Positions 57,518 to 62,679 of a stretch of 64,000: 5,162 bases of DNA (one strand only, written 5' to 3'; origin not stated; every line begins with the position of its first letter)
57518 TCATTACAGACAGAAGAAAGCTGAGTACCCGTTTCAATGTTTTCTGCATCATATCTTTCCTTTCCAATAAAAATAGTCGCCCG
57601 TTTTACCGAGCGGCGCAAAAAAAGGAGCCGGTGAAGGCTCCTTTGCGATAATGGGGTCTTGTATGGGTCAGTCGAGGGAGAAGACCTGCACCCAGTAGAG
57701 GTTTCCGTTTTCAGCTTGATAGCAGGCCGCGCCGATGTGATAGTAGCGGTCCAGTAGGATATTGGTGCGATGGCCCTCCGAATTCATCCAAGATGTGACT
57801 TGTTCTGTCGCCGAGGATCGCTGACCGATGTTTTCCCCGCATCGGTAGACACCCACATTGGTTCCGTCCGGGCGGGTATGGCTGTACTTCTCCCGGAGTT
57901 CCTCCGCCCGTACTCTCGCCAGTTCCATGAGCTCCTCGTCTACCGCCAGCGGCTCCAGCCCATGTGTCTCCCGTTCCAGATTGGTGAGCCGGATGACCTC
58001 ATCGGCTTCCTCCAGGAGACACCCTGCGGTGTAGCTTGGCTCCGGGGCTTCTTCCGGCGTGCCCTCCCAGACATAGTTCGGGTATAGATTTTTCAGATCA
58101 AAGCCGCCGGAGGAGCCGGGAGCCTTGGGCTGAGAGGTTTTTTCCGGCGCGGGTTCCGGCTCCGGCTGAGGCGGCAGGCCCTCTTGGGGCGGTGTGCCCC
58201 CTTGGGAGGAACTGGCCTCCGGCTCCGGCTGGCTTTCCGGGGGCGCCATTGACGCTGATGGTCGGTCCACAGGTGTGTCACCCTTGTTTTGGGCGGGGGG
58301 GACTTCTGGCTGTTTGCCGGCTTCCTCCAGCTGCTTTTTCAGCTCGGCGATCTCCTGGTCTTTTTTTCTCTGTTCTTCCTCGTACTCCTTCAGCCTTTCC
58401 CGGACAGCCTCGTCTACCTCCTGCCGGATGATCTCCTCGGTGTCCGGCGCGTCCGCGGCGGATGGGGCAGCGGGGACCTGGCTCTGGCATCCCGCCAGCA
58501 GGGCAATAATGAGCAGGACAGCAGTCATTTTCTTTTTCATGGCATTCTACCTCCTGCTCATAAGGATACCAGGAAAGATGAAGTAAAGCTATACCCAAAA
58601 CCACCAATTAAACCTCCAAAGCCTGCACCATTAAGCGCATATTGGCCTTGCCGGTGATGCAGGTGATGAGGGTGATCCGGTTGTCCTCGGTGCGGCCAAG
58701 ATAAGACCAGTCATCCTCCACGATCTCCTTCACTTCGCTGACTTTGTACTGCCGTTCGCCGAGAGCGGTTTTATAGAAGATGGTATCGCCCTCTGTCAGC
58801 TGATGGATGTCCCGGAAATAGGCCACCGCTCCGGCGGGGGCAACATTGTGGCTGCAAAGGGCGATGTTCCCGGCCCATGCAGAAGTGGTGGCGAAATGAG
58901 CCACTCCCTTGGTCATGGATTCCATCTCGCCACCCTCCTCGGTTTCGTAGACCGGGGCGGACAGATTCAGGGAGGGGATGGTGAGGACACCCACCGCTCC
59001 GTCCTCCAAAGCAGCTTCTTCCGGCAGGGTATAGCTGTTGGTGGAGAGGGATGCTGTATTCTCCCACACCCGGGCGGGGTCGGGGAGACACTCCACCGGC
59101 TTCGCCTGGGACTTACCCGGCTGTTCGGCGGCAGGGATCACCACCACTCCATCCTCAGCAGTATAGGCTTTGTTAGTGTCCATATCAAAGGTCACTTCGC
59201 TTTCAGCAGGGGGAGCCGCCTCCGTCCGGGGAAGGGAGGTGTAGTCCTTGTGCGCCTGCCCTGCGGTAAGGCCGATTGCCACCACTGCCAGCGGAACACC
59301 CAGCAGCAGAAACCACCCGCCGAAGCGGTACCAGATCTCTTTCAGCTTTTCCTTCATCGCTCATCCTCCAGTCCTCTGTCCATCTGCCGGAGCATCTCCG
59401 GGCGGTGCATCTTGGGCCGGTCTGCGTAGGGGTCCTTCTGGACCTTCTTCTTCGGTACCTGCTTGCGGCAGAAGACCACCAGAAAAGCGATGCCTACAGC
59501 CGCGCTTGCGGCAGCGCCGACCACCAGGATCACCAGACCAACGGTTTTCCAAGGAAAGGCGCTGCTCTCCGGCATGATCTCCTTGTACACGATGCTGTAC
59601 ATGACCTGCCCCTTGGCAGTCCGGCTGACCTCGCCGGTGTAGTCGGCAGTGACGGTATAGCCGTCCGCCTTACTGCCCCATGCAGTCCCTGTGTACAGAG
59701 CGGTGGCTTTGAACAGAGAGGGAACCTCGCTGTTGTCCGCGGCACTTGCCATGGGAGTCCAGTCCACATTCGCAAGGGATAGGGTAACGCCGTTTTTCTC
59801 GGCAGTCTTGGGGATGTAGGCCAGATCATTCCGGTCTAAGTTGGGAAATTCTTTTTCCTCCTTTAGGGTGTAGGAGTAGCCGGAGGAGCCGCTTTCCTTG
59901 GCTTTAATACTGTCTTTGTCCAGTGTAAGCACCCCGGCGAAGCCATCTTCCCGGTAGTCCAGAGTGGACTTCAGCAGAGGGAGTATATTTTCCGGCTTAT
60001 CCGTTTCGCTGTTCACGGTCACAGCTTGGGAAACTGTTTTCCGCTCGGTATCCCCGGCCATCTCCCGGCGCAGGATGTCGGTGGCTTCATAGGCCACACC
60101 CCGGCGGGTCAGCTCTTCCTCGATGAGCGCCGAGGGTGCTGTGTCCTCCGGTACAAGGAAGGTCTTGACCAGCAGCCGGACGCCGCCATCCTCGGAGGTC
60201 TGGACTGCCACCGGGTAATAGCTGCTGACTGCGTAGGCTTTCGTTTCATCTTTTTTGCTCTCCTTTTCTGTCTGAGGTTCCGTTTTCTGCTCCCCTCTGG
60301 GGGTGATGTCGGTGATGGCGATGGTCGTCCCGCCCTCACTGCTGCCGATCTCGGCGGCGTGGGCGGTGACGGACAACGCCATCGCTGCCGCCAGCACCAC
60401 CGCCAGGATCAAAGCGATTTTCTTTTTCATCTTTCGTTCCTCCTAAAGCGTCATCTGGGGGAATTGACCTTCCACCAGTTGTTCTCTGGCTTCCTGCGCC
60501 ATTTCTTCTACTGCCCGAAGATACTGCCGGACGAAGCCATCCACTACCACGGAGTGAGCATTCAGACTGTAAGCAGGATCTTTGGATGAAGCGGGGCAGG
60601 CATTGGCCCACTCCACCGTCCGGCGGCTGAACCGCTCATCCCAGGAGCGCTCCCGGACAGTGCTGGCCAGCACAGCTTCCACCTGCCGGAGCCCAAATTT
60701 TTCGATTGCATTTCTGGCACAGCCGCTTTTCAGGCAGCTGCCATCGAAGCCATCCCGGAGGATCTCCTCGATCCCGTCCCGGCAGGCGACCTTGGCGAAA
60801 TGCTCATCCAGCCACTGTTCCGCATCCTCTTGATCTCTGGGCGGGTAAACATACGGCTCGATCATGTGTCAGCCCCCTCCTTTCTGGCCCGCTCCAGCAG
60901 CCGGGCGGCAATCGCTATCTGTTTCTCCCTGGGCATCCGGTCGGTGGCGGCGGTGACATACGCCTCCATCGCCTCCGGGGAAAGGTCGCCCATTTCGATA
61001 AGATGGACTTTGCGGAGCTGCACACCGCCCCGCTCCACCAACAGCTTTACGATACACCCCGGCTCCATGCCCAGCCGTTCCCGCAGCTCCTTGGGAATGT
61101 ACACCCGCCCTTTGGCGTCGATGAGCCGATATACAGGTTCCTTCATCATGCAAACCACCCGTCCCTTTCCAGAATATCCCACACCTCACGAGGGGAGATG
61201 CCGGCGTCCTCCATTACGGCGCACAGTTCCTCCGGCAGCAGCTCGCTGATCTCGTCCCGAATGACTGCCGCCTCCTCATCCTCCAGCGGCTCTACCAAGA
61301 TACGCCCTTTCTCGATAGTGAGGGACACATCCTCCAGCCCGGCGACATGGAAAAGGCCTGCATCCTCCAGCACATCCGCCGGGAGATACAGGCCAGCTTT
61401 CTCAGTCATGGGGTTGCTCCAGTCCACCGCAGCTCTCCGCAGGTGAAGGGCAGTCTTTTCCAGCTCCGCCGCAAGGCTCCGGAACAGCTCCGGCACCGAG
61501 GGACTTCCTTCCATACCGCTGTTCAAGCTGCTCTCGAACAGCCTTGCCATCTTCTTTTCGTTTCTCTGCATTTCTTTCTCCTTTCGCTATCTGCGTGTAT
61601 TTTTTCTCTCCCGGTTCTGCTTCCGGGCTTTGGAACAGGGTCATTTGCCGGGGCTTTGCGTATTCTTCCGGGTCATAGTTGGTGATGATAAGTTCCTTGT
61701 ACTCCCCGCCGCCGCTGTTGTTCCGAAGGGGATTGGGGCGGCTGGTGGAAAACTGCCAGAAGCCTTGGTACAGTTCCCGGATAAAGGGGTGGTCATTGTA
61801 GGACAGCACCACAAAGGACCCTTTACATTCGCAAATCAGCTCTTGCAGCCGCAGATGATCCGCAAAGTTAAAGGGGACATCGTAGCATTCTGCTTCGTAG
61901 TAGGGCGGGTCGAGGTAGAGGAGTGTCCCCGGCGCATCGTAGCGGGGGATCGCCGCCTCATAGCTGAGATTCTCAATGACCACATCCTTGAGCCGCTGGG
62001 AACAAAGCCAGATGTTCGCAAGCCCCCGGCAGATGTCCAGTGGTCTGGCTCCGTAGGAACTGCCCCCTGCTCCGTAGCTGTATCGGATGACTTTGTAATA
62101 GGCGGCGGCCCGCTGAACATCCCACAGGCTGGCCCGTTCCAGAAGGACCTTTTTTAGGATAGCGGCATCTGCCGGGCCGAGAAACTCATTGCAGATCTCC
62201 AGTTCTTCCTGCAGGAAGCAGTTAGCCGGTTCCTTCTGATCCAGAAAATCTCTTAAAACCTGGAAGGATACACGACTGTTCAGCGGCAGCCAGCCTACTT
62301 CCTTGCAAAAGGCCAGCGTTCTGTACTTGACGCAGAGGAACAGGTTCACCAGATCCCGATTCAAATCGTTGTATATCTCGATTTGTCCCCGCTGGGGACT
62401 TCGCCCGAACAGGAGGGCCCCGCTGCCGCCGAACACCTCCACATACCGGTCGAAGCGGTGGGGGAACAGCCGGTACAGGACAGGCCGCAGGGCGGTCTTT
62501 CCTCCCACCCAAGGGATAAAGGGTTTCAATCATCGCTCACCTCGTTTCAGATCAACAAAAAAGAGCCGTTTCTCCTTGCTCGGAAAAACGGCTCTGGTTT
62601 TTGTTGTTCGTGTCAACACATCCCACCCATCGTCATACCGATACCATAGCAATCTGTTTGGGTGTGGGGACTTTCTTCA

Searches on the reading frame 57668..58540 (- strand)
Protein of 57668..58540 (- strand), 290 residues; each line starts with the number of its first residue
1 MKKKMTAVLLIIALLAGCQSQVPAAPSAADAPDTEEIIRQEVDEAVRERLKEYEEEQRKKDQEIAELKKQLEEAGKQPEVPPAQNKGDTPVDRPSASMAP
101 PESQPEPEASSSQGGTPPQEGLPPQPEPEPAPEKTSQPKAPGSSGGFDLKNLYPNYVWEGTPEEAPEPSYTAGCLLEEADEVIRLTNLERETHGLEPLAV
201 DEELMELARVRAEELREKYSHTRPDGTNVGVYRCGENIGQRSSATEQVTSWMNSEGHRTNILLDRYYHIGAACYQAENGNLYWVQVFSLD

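Call 42: search_protein_families(library=pfam, proteins=[window:57668-58540:-])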
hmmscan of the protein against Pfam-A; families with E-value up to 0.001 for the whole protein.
window:57668-58540:- (290 aa): 1 family
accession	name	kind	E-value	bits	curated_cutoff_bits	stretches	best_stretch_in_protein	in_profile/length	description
PF00188.32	CAP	-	1.6e-19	71.4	21.1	1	184-287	2-117/117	Cysteine-rich secretory protein family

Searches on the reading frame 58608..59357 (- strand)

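Call 42: search_protein_families(library=pfam, proteins=[window:58608-59357:-])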
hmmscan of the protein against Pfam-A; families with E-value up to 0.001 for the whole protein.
window:58608-59357:- (249 aa): 1 family
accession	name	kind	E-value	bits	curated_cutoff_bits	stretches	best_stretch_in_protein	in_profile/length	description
PF04203.18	Sortase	-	3.5e-21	75.7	26.6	1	125-247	1-123/125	Sortase domain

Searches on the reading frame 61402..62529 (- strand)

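Call 42: search_protein_families(library=pfam, proteins=[window:61402-62529:-])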
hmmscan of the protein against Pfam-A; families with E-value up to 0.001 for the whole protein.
window:61402-62529:- (375 aa): 1 family
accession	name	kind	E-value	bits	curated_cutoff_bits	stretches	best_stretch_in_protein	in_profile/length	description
PF02086.21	MethyltransfD12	-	1.7e-20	74.3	22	1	7-257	1-242/253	D12 class N6 adenine-specific DNA methyltransferase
